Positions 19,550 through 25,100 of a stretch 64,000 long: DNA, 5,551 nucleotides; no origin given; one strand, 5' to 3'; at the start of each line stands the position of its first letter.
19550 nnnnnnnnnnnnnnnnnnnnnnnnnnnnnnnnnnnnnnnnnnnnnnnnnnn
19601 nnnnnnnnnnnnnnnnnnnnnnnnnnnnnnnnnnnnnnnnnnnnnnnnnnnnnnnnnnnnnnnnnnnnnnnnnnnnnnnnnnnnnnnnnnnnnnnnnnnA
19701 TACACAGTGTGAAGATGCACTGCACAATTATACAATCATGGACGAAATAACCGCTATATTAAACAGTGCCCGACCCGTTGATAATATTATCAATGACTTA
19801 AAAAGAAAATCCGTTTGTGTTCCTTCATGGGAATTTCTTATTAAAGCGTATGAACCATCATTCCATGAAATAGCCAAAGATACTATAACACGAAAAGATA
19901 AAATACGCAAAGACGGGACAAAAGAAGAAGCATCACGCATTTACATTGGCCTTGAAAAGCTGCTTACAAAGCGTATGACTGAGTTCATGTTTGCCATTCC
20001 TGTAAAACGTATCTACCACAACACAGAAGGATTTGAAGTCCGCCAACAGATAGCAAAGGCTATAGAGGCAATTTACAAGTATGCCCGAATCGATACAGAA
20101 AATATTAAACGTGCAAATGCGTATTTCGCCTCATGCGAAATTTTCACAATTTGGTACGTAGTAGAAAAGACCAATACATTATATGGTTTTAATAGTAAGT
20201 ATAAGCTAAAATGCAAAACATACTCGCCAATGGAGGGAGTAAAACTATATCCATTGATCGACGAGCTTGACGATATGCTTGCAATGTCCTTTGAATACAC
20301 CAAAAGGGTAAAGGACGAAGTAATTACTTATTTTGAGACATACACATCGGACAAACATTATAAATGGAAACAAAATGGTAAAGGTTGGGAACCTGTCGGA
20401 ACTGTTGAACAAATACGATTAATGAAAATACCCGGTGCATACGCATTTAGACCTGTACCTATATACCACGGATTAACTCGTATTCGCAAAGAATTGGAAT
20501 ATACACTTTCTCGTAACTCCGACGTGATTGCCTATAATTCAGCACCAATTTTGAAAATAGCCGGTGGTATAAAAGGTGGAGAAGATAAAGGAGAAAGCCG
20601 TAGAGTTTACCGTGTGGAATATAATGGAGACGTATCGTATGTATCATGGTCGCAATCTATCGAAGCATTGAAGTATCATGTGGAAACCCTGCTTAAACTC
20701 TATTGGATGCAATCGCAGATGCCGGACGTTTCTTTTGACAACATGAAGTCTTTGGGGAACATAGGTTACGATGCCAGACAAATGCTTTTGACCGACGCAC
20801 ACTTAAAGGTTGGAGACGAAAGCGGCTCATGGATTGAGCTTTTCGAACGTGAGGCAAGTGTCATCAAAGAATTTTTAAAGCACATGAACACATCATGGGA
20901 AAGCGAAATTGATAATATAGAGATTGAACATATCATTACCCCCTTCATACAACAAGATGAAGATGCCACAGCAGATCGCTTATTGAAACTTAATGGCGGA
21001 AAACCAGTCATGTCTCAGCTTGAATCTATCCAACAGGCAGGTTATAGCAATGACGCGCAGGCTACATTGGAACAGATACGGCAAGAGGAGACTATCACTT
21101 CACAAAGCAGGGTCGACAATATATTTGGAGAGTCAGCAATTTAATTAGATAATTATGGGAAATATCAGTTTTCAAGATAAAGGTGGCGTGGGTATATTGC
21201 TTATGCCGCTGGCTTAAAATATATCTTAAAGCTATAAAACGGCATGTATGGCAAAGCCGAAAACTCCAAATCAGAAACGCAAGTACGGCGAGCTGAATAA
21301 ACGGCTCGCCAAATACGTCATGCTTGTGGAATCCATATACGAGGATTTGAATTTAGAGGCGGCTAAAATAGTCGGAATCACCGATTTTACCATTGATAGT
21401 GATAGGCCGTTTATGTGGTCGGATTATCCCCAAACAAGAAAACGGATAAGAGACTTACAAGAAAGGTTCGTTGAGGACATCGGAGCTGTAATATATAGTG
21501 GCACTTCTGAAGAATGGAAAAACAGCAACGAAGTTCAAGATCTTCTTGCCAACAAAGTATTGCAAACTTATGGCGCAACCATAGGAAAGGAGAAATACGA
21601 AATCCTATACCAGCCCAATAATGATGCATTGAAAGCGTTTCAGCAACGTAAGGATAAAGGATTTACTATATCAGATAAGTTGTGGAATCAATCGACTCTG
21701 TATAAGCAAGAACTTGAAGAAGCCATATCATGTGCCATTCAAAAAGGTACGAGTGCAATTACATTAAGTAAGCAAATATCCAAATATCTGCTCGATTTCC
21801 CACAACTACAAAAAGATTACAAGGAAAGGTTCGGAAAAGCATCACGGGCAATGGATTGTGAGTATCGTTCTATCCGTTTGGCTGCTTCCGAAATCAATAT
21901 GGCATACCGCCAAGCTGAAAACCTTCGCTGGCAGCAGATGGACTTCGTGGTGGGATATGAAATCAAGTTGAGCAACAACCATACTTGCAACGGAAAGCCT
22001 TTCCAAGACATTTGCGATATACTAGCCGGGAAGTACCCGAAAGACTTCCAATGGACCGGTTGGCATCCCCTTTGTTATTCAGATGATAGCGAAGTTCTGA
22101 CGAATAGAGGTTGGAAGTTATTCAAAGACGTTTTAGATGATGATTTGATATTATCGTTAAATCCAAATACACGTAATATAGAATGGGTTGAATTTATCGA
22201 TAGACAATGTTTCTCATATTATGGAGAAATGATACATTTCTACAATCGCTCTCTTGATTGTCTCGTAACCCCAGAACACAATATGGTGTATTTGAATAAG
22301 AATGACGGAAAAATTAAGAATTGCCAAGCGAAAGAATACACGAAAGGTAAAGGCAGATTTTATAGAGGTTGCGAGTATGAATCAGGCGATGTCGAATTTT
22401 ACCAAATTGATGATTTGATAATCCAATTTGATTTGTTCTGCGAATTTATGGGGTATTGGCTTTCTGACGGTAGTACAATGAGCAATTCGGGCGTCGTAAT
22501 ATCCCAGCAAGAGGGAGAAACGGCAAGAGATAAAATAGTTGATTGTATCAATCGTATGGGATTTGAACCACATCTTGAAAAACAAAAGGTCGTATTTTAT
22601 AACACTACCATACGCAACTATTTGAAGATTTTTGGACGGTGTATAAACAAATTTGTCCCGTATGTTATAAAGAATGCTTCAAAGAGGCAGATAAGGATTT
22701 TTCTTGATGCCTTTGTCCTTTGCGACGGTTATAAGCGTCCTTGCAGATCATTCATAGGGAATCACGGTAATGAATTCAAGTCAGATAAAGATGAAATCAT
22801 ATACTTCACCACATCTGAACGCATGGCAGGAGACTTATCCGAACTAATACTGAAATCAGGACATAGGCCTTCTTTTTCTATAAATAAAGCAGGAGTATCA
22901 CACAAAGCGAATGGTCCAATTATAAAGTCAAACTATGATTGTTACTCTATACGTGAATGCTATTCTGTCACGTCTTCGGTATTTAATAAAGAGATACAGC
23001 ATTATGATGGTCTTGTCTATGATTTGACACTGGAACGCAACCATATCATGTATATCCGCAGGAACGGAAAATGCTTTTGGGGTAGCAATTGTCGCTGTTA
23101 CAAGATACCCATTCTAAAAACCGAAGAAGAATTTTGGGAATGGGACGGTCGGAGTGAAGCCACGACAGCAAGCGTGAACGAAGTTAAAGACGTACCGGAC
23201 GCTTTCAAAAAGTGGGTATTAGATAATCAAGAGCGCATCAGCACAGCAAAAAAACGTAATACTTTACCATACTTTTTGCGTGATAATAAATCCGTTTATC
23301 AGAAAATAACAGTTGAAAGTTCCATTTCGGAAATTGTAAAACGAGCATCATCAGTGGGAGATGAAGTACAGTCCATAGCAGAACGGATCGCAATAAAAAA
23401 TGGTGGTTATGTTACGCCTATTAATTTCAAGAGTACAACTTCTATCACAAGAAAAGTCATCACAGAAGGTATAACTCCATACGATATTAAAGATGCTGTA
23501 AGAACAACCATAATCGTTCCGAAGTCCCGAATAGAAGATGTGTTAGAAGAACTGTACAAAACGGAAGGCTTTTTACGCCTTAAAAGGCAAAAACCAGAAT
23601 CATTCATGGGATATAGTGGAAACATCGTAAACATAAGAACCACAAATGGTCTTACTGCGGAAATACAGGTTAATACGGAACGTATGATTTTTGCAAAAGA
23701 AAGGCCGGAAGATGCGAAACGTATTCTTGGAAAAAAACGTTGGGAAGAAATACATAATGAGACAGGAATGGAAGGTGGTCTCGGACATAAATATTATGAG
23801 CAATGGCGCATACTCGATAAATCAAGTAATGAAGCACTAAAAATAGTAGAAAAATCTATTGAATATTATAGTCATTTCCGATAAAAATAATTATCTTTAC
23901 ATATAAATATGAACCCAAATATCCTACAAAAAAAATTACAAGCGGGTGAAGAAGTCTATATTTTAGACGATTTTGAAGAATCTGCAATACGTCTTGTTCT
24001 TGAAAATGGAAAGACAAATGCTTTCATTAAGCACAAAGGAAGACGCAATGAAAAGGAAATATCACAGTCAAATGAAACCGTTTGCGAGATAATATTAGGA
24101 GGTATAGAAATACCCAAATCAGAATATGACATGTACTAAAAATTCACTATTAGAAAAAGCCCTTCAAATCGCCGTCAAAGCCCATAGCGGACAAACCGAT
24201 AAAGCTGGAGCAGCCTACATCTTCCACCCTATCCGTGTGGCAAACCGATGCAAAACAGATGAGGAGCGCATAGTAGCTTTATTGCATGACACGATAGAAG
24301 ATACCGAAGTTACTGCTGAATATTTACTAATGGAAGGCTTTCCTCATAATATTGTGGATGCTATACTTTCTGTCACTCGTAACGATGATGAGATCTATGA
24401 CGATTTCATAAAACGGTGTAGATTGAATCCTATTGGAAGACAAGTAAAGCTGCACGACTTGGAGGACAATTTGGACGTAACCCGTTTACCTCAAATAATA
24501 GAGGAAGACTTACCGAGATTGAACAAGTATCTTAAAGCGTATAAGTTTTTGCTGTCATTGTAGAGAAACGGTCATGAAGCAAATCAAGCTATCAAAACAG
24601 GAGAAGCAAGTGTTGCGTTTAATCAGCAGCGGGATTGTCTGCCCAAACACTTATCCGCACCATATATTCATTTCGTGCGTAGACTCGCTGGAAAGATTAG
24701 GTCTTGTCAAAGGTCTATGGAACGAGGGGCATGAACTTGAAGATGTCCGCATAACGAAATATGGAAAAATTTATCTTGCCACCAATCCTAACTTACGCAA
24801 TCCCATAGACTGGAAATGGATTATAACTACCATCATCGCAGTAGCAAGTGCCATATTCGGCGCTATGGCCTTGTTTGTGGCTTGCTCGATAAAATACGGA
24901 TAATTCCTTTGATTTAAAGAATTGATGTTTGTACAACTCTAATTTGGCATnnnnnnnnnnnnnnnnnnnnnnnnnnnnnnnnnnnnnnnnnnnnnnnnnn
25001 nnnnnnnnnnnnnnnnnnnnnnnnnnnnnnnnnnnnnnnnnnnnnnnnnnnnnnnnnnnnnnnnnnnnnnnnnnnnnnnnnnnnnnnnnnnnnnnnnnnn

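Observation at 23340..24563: MuF head protein ends in a RelA/SpoT-like (toxSAS-like) domain and is followed by a small ORF and an HD alarmone hydrolase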

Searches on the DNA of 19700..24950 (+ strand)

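Call 17: search_dna_similar(query=window:19700-24950:+, collection=phages, mode=near, max_rows=15)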
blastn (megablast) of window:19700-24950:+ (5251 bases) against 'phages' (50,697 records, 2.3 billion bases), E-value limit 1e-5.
No match.

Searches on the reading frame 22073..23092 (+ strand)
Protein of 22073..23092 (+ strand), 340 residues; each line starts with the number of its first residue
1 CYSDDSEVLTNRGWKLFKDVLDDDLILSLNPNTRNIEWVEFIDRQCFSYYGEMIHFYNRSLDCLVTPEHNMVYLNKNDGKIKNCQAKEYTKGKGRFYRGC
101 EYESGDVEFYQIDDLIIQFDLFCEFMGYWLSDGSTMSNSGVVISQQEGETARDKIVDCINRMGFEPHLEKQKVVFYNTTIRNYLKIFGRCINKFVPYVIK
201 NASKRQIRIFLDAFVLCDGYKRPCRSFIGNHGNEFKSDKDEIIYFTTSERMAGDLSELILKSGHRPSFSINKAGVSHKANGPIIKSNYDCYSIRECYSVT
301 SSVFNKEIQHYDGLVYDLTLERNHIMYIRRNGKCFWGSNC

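Call 31: search_protein_families(library=ncbifam, proteins=[window:22073-23089:+], max_evalue=1)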
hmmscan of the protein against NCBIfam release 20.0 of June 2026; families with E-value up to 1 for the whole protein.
window:22073-23089:+ (339 aa): 4 families
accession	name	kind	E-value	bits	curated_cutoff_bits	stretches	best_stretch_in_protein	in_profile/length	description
NF003159.0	PRK04132.1-4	equivalog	0.0054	14.8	999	1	65-219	136-277/852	replication factor C small subunit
NF005852.0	PRK07773.1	equivalog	0.03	12.6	780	1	184-264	588-660/886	replicative DNA helicase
NF047762.1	lipo_LBF_0142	subfamily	0.052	12.9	250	1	24-57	192-225/276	LBF_0142 family lipoprotein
TIGR01443.1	intein_Cterm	domain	0.077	13.3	15.6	1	315-332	2-18/24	intein C-terminal splicing region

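Call 32: search_solved_structures(query=window:22073-23092:+, max_evalue=1, show_alignments=1)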
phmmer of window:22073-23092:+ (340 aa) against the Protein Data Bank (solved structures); distinct sequences matched with E-value up to 1: 2.
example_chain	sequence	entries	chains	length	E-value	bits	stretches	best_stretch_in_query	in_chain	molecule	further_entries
6zgq_A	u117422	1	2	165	2.2e-05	26.9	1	7-100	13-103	AceL NrdHF-1-1 Intein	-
5a3f_A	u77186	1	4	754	0.12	14.6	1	161-245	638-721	DYNAMIN 3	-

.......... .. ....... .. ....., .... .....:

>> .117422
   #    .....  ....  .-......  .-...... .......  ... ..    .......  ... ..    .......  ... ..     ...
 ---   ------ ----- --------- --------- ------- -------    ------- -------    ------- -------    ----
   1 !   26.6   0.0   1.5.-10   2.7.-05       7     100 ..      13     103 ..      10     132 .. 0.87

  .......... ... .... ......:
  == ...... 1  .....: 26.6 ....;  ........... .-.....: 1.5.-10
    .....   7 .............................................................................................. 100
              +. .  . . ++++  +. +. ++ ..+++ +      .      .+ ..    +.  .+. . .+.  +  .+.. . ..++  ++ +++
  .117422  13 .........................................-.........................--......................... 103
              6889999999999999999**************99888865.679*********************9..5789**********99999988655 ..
